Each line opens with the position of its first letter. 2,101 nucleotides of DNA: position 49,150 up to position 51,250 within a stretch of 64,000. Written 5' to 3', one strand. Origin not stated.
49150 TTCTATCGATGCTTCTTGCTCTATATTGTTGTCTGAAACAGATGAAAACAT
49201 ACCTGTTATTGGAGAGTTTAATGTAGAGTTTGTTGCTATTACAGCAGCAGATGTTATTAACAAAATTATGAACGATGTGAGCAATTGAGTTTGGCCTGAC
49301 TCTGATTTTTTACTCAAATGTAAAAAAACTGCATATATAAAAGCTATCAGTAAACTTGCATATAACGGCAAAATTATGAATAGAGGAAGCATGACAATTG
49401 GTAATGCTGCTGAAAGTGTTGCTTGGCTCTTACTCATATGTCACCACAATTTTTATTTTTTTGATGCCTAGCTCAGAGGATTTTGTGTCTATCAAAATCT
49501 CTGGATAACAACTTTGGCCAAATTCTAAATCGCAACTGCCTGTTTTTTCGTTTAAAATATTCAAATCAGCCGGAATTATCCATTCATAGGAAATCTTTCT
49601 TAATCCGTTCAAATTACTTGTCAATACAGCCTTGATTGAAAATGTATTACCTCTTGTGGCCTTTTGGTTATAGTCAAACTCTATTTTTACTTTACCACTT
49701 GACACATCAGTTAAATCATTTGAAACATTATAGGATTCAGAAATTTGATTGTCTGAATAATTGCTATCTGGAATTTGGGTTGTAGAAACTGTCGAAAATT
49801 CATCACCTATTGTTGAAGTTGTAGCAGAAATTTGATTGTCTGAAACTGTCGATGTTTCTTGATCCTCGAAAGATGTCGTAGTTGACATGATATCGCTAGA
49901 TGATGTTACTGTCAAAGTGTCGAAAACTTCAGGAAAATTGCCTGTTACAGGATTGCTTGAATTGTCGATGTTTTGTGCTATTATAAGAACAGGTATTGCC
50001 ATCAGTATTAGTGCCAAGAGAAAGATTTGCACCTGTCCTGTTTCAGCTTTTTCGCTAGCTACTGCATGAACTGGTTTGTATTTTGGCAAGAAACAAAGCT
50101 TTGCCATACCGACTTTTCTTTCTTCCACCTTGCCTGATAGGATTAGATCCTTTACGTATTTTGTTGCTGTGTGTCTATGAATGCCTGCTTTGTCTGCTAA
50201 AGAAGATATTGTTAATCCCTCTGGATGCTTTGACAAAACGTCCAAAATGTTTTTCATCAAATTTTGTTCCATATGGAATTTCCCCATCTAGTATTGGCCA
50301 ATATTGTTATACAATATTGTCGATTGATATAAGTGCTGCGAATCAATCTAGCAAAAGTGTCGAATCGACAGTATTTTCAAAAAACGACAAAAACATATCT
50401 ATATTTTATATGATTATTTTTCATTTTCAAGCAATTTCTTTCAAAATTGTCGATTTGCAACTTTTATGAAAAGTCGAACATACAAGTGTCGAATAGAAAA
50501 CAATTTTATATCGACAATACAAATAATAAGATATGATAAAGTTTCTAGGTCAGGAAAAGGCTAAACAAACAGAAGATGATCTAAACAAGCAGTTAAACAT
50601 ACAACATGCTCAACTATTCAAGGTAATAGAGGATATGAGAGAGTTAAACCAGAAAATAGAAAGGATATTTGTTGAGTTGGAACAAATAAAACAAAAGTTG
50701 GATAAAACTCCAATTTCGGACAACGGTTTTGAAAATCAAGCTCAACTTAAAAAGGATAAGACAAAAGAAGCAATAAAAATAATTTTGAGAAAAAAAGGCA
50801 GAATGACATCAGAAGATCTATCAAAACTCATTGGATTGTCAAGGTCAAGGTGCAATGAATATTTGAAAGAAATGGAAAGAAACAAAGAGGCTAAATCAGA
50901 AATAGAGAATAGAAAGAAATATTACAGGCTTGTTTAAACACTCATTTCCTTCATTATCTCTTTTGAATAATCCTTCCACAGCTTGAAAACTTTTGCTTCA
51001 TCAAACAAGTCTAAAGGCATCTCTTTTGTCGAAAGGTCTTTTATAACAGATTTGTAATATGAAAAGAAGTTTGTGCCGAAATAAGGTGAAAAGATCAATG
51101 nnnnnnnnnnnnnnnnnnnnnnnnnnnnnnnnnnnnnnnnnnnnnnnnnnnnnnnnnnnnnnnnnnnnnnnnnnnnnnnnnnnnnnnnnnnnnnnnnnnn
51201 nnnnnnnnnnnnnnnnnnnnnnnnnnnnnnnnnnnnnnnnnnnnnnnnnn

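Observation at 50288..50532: Six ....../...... motifs, including a perfect 13-bp palindrome, plus a 17-bp AT palindrome in the 245-bp divergent promoter upstream of the regulator and giant gene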

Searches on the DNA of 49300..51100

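Call 34: search_rna_families(source=window, start=49300, end=51100, threshold=evalue, max_evalue=1)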
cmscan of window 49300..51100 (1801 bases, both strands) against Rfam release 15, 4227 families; matches with E-value up to 1: 2.
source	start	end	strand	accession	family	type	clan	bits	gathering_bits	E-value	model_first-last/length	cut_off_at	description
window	49361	49511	-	RF02960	DUF2800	Cis-reg;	-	21.1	60.2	0.52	1-158/158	no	DUF2800 RNA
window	49707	49761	-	RF01641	ceN53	Gene; snRNA; snoRNA; CD-box;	-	20.6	50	0.45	17-70/74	no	Caenorhabditis snoRNA ceN53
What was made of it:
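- On Known RNA family (Rfam): Only two chance-level hits, with E about 0.5, both outside the intergenic region (call 34).
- No Rfam family matches 49300-51100 (call 34).
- Tried and rejected: An Rfam scan of 49300-51100 gave nothing (call 34).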

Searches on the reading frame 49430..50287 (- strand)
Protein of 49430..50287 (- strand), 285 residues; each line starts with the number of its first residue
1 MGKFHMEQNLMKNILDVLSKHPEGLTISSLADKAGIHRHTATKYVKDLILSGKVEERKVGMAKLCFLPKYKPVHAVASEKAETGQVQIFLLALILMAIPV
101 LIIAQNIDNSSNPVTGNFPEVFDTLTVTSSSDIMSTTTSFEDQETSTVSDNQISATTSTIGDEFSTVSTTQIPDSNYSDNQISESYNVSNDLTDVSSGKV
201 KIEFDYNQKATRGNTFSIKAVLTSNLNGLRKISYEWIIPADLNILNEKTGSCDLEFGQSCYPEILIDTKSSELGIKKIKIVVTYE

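Call 6: search_protein_families(library=pfam, proteins=[window:49430-50287:-], max_evalue=0.01)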
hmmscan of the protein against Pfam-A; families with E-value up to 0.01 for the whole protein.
window:49430-50287:- (285 aa): 5 families
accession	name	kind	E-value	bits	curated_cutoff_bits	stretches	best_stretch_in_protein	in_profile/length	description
PF08279.18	HTH_11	-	0.00011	22.5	25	1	12-52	3-43/55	HTH domain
PF12802.13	MarR_2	-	0.00026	21.5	27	1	14-56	10-52/61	MarR family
PF09339.16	HTH_IclR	-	0.00027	21.1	22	1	14-55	8-49/52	IclR helix-turn-helix domain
PF21248.3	SoFic-like_C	-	0.00061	20.4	27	1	26-66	32-72/76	Protein adenylyltransferase SoFic-like, C-terminal domain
PF13412.12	HTH_24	-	0.00062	19.7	21.9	1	12-55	6-48/48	Winged helix-turn-helix DNA-binding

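Call 12: find_encoding_contigs(protein=window:49430-50287:-, flank=3000, max_places=6)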
Protein window:49430-50287:- (285 aa): no gene with exactly this product is on record in the collection.

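Call 14: find_homologous_proteins(query=window:49430-50287:-, max_evalue=0.001)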
Query window:49430-50287:- (285 aa): 24 proteins with E <= 0.001 among 1476 candidates.
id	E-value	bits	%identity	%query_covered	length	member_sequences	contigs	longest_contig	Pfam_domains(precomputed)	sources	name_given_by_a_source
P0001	2.0e-175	599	100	98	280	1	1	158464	-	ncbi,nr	ncbi:MAG: hypothetical protein N3D75_02840 [Candidatus Aenigmarchaeota archaeon]|nr:hypothetical pro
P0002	4.2e-148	510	86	98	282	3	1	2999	PF08279.19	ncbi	ncbi:MAG: HTH domain-containing protein [Candidatus Aenigmatarchaeota archaeon]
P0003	2.5e-57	212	44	97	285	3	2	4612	PF08279.19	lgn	-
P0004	3.6e-57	212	42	98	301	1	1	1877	PF13412.13,PF08279.19,PF09339.17,PF12802.14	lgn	-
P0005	1.1e-54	204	41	98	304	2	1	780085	PF13412.13,PF08279.19,PF13384.13,PF09339.17,PF12802.14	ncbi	-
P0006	2.1e-54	203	38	95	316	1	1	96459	PF12840.14,PF08279.19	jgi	jgi:hypothetical protein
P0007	2.9e-54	202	37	95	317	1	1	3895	PF12840.14,PF08279.19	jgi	-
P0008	1.6e-53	200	43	98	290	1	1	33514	PF13412.13,PF08279.19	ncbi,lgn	ncbi:MAG: HTH domain-containing protein [Candidatus Aenigmatarchaeota archaeon]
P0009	5.7e-53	198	37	95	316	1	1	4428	PF12840.14,PF08279.19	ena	-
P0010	6.8e-52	195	40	95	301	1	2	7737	PF12840.14,PF08279.19,PF12802.14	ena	-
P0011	4.2e-50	189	41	98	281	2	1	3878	PF12840.14,PF08279.19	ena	-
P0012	8.1e-49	185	39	98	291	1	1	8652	-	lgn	-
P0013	1.3e-48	184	39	95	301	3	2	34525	PF12840.14,PF08279.19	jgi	jgi:hypothetical protein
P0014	7.3e-47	178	37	98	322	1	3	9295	-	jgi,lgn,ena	-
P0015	1.6e-46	177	61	42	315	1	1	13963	-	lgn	-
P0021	4.9e-20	90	32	96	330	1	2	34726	-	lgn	-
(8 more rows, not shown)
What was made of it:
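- Tried and rejected: The source was recovered through homology instead (call 14).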

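Call 16: find_encoding_contigs(protein=P0002, flank=3000, max_places=3)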
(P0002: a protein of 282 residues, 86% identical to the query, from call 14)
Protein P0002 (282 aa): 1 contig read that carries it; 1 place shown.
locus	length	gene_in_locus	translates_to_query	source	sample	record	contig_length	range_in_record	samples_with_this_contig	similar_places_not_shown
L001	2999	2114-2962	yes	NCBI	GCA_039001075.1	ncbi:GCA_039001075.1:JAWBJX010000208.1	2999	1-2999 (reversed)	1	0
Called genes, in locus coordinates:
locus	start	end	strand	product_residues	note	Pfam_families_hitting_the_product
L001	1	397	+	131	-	?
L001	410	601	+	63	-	-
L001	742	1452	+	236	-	-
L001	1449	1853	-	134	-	PF01978:TrmB (faint), PF13412:HTH_24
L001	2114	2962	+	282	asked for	PF08279:HTH_11 (faint)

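Call 17: find_encoding_contigs(protein=P0005, flank=4000, max_places=3)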
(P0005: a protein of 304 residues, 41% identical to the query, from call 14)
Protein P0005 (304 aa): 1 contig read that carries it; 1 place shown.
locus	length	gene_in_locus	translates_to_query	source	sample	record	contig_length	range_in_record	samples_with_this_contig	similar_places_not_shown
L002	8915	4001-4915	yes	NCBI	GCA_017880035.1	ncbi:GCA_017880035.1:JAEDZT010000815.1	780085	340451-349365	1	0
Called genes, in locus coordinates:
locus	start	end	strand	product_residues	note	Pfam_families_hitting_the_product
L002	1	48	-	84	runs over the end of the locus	PF01192:RNA_pol_Rpb6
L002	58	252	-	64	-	PF01194:RNA_pol_N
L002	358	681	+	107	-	PF05402:PqqD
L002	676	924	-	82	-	PF08784:RPA_C (weak), PF08279:HTH_11 (weak), PF09339:HTH_IclR (weak)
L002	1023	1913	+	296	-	-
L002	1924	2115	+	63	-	-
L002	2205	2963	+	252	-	-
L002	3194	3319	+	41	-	-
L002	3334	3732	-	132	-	PF13412:HTH_24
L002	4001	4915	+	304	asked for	PF08279:HTH_11 (weak), PF09339:HTH_IclR (weak), PF12802:MarR_2 (weak), PF13384:HTH_23 (weak), PF13412:HTH_24 (weak)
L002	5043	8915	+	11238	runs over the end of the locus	-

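Call 18: find_encoding_contigs(protein=P0008, flank=4000, max_places=3)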
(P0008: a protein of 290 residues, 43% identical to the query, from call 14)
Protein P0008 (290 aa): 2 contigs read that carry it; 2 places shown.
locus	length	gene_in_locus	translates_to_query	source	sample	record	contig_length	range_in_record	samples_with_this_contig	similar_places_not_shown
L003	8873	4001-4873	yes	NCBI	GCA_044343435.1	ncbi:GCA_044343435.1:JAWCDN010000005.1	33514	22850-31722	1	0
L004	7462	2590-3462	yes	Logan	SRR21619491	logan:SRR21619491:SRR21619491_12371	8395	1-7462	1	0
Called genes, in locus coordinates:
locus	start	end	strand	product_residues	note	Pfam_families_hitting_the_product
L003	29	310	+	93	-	PF05402:PqqD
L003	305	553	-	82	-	PF08784:RPA_C (weak), PF08279:HTH_11 (weak), PF09339:HTH_IclR (weak)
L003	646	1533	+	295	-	-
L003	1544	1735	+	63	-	-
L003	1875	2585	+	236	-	-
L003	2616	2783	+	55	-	-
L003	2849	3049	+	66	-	-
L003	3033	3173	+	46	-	-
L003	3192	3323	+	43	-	-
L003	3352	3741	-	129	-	PF01978:TrmB (faint), PF13412:HTH_24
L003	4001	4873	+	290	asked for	PF08279:HTH_11 (weak), PF13412:HTH_24 (faint)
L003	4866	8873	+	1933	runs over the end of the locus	PF00630:Filamin (faint), PF01835:MG2 (faint)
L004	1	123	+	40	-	?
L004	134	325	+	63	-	-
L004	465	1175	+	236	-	-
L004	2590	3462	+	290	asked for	PF08279:HTH_11 (weak), PF13412:HTH_24 (faint)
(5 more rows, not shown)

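Call 19: find_encoding_contigs(protein=P0006, flank=4000, max_places=2)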
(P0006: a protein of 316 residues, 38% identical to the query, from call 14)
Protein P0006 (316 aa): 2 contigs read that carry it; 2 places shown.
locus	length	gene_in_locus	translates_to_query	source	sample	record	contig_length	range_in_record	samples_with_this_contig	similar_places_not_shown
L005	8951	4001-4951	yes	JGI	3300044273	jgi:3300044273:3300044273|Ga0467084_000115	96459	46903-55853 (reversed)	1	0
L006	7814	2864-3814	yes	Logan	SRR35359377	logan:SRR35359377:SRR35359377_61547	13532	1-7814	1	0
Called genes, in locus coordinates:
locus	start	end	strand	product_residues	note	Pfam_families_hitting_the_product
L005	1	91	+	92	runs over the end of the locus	PF05402:PqqD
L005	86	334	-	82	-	PF08784:RPA_C (weak), PF08279:HTH_11 (faint), PF09339:HTH_IclR (weak)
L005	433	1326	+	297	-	-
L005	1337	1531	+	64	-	-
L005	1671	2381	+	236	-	-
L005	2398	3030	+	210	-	PF19502:DUF6036 (faint)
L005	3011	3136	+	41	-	PF26477:DUF8150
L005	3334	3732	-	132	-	PF01978:TrmB (faint), PF13412:HTH_24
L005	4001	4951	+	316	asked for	PF08279:HTH_11 (weak), PF12840:HTH_20 (faint)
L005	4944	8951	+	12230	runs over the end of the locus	-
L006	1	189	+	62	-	?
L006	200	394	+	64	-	-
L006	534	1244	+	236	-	-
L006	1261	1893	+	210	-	PF19502:DUF6036 (faint)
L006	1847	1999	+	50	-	PF26477:DUF8150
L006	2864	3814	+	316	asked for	PF08279:HTH_11 (weak), PF12840:HTH_20 (faint)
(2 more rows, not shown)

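Call 20: find_encoding_contigs(protein=P0013, flank=4000, max_places=2)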
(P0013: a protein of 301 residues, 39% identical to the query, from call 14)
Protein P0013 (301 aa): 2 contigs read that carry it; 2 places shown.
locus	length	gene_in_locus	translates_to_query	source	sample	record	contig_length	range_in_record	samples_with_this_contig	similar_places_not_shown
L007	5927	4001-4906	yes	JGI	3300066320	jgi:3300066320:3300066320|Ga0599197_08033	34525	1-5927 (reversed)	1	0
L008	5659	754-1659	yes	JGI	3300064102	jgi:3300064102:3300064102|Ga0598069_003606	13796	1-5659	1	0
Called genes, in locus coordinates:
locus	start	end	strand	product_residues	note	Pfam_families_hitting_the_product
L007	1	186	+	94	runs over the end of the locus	PF05402:PqqD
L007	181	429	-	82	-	PF08784:RPA_C (weak), PF08279:HTH_11 (faint), PF09339:HTH_IclR (weak)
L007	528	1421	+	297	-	-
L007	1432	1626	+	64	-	-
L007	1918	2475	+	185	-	-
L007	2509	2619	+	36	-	-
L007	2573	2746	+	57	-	PF26477:DUF8150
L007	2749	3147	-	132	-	PF13412:HTH_24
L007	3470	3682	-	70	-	PF15919:HicB_lk_antitox, PF21748:UPF0150 (weak)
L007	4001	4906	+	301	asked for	PF08279:HTH_11 (faint), PF12840:HTH_20 (weak)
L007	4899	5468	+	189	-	-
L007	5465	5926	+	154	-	?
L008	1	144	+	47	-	?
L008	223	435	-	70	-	PF15919:HicB_lk_antitox, PF21748:UPF0150 (weak)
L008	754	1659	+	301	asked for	PF08279:HTH_11 (faint), PF12840:HTH_20 (weak)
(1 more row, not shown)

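Call 21: find_encoding_contigs(protein=P0021, flank=4000, max_places=2)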
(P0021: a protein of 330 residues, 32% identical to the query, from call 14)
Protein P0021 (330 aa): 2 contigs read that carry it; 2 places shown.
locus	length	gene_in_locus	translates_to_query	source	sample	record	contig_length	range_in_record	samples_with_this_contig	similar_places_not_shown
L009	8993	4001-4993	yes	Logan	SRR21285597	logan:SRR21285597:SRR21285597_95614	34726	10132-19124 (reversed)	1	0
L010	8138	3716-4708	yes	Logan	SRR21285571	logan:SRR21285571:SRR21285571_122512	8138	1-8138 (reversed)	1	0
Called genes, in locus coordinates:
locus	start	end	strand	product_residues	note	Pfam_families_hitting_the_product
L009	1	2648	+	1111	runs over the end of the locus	PF13385:Laminin_G_3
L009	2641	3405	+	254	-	-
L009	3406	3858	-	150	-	PF13412:HTH_24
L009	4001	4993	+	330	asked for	-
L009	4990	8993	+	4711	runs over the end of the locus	?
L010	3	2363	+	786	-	?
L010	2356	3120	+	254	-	-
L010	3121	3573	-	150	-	PF13412:HTH_24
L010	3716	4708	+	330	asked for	-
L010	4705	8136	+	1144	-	?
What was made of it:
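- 15691..49437 (-): Giant gene (11,248 aa), the likely cargo of the control region. It is preceded by GGTGA and overlaps the regulator's reading frame. A giant ORF follows the regulator in orthologues (calls 17, 19, 21).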

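Call 22: find_encoding_contigs(protein=P0003, flank=4000, max_places=2)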
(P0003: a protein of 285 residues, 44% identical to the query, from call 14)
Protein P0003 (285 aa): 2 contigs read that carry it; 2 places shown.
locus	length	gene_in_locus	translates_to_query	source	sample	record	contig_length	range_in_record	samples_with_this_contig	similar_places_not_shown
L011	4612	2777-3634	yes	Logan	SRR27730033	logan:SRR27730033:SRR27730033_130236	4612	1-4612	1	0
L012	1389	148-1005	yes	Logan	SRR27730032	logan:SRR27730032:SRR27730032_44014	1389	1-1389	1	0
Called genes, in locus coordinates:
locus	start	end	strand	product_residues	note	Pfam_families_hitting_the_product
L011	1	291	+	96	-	?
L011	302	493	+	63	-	-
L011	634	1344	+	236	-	-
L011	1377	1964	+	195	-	-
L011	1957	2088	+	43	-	-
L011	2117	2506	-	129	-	PF01978:TrmB (faint), PF13412:HTH_24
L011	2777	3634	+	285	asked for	PF08279:HTH_11 (weak)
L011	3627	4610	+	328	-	?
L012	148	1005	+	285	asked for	PF08279:HTH_11 (weak)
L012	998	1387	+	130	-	?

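Call 30: find_related_loci(query=A2, collection=genome_contigs, flank=3000)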
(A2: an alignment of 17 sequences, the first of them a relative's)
Query A2 (280 aa) in genome_contigs; peptide patterns used: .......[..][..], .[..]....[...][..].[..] (x = any residue, [..] = any of these).
48 stretches matched a pattern; 28 encode a relative of the query (tblastn E <= 1e-3); 28 distinct loci.
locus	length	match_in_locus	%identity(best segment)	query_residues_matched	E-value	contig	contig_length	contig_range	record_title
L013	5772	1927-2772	87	1-280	6e-164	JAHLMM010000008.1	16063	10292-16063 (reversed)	MAG: Candidatus Aenigmatarchaeota archaeon isolate DRTY-6_1_bin_65 NODE_8_length_16063_cov_1.85655, whole genome shotgun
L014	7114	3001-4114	46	7-280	5e-63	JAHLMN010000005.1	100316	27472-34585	MAG: Candidatus Aenigmatarchaeota archaeon isolate DRTY-7_1_bin_34 NODE_119_length_100316_cov_12.522, whole genome shotg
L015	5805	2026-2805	33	7-280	2e-31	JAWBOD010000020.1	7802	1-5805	MAG: Candidatus Aenigmatarchaeota archaeon isolate HHBFW-2_201803_bins_170 HHBFW-2_201803_bins_170_scaffold_20, whole ge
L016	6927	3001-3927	30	7-280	3e-28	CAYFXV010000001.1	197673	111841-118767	MAG TPA_asm: uncultured archaeon isolate ERP108616_co2_179 genome assembly, contig: NODE_15_length_197673_cov_27.985092,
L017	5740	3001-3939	28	3-280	3e-27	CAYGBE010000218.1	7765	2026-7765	MAG TPA_asm: uncultured archaeon isolate ERP108616_co1_335 genome assembly, contig: k119_699886, whole genome shotgun se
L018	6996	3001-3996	29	7-280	7e-27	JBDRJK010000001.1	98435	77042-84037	MAG: Candidatus Aenigmatarchaeota archaeon isolate MEGAHIT-group-1.649 k141_6184145, whole genome shotgun sequence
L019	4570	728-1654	29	7-280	7e-26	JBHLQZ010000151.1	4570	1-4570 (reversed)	MAG: Candidatus Thorarchaeota archaeon isolate QM1B.68 QM1B.68@102426, whole genome shotgun sequence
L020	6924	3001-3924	32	6-280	5e-26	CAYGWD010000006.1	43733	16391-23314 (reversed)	MAG TPA_asm: uncultured archaeon isolate ERP119294_co1_153 genome assembly, contig: NODE_891_length_43733_cov_13.044233,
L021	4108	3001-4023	29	9-280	3e-25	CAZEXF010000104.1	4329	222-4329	MAG TPA_asm: uncultured archaeon isolate SRP214966_co4_448 genome assembly, contig: NODE_33056_length_4329_cov_4.261114,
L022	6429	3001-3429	40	6-155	8e-23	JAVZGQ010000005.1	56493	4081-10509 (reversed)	MAG: Candidatus Aenigmatarchaeota archaeon isolate DRTY-6_201808_bins_43 DRTY-6_201808_bins_43_scaffold_5, whole genome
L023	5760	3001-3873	27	7-263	8e-22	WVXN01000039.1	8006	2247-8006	MAG: Candidatus Aenigmatarchaeota archaeon isolate CS1-C013 C_merged_R1_(paired)_contig_343, whole genome shotgun sequen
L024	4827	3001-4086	29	9-280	3e-21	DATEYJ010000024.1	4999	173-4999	MAG TPA_asm: archaeon isolate SMAG_U8442 k141_373691, whole genome shotgun sequence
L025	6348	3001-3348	41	8-113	1e-20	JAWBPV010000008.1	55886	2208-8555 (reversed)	MAG: Candidatus Aenigmatarchaeota archaeon isolate JZ-1_201705_bins_109 JZ-1_201705_bins_109_scaffold_8, whole genome sh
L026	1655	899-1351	37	9-153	1e-20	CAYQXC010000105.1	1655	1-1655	MAG TPA_asm: uncultured archaeon isolate SRP214966_co2_186 genome assembly, contig: NODE_201051_length_1655_cov_4.167500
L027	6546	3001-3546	32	9-184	9e-20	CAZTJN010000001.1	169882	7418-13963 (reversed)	MAG TPA_asm: uncultured archaeon isolate binchicken_co184_466 genome assembly, contig: NODE_30_length_169882_cov_23.7840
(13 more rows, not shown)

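Call 40: predict_structure(alignment_id=A2)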
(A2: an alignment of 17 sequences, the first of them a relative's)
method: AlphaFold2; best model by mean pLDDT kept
length: 280 residues; sequences in the alignment: 17
mean_pLDDT: 65.6   pTM: 0.33
mean pLDDT of the five models: 65.6, 64.3, 64.1, 63.5, 62.6
residues with pLDDT >= 90: 78; 70-90: 72; 50-70: 20; < 50: 110
segments of 3 or more residues with pLDDT < 50: 69-80, 96-192
pLDDT, mean of each block of 10 residues (from residue 1): 82 90 91 91 89 87 72 46 57 52 44 39 34 30 28 26 29 28 35 75 80 91 91 90 93 93 86 88
secondary structure, 60 per line:
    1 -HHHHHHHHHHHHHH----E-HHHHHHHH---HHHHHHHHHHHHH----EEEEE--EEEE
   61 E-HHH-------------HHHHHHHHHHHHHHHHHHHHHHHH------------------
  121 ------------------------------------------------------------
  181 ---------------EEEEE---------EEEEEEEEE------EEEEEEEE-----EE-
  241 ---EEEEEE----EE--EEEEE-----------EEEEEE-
elements in order: H2-15 H22-29 H33-45 E50-54 E57-61 H79-102 E196-200 E210-218 E225-232 E244-249 E258-262 E274-279
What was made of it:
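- On ToxR-like membrane-bound one-component regulators: The model shows helix 79-102 and a beta-sandwich at 195-280 (call 40).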

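Call 47: fold_search(model_id=the predicted structure, library=pdb)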
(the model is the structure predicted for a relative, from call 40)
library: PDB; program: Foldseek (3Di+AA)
matches with E <= 10: 1939; with E <= 0.001: 2
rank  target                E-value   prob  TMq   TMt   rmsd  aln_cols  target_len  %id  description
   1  3frp_G                2.9e-04  1.00  0.25  0.32   3.1        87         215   16  Crystal Structure of Cobra Venom Factor, a Co-factor for C3- and C5 convertase CVFBb (released 2009-04-28)
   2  3hrz_B                4.7e-04  1.00  0.28  0.33   2.5        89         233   13  Cobra Venom Factor (CVF) in complex with human factor B (released 2009-07-07)
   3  5jtw_B                1.1e-03  1.00  0.28  0.13   2.1        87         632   10  Crystal structure of complement C4b re-refined using iMDFF (released 2016-08-10)
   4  7e1y_A                1.5e-03  1.00  0.26  0.14   2.8        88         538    8  Staphylothermus marinus amylopullulanase -SmApu (released 2022-02-09)
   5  6ysq_C                1.7e-03  1.00  0.27  0.12   2.2        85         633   10  The hC4Nb8 complement inhibitory nanobody in complex with C4b (released 2020-06-24)
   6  2qki_E                2.0e-03  1.00  0.26  0.38   2.6        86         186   15  Human C3c in complex with the inhibitor compstatin (released 2007-08-14)
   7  2a74_B                2.1e-03  1.00  0.28  0.41   3.2        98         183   13  Human Complement Component C3c (released 2005-09-27)
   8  6rqj_A                2.1e-03  1.00  0.26  0.08   4.2       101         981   13  Structure of human complement C5 complexed with tick inhibitors OmCI, RaCI1 and CirpT1 (released 2020-01-08)
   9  1edy_B                2.7e-03  0.96  0.17  0.29   9.6       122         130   10  CRYSTAL STRUCTURE OF RAT ALPHA 1-MACROGLOBULIN RECEPTOR BINDING DOMAIN (released 2000-12-01)
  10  7op0_A                3.0e-03  1.00  0.27  0.08   2.6        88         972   12  Crystal structure of complement C5 in complex with chemically synthesized K92 knob domain. (released 2022-04-06)
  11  2dk5_MODEL_1_A        3.2e-03  1.00  0.21  0.61   2.0        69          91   16  Solution structure of Winged-Helix domain in RNA polymerase III 39KDa polypeptide (released 2006-10-06)
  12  9qk2_B                3.2e-03  1.00  0.24  0.11   9.9        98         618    8  Structure of the Complement classical and lectin pathway C3 convertase in complex with substrate C3 (released 2025-12-24)
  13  4rgu_B                3.4e-03  1.00  0.19  0.35  20.6       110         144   19  Crystal Structure of Putative MarR Family Transcriptional Regulator HcaR from Acinetobacter sp. ADP complexed with fer (released 2015-03-04)
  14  6ysq_D                3.6e-03  1.00  0.27  0.12   2.2        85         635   10  The hC4Nb8 complement inhibitory nanobody in complex with C4b (released 2020-06-24)
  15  3k0l_A                4.1e-03  1.00  0.19  0.36  18.8       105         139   22  Crystal Structure of Putative MarR Family Transcriptional Regulator from Acinetobacter sp. ADP (released 2009-10-13)
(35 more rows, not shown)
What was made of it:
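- On ArnR-type membrane-bound archaeal regulators: There is one transmembrane helix at 79-102, then a disordered linker and a beta-sandwich (calls 40, 47).
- Closest known: ArnR/ArnR1 of Sulfolobus acidocaldarius. Different: The protein here has one central transmembrane helix, a disordered linker and an extracellular beta-sandwich (calls 6, 40, 47).
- The predicted topology is N-in wHTH, one transmembrane helix and an extracellular beta-sandwich (calls 40, 47).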

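Call 49: search_protein_families(library=ncbifam, proteins=[window:49430-50272:-], max_evalue=0.1)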
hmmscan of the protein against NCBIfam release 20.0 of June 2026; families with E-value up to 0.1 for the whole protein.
window:49430-50272:- (280 aa): 3 families
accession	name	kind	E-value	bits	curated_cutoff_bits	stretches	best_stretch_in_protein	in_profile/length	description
NF046030.1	ProtAdlyltaseSoFic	equivalog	0.015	14.3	550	1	8-65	295-351/361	protein adenylyltransferase Fic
TIGR02787.1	codY_Gpos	equivalog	0.04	13.1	267.2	1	5-57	184-236/251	GTP-sensing pleiotropic transcriptional regulator CodY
NF053610.1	Sso10a_fam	subfamily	0.051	13.6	60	0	9-53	7-51/64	Sso10a family chromatin protein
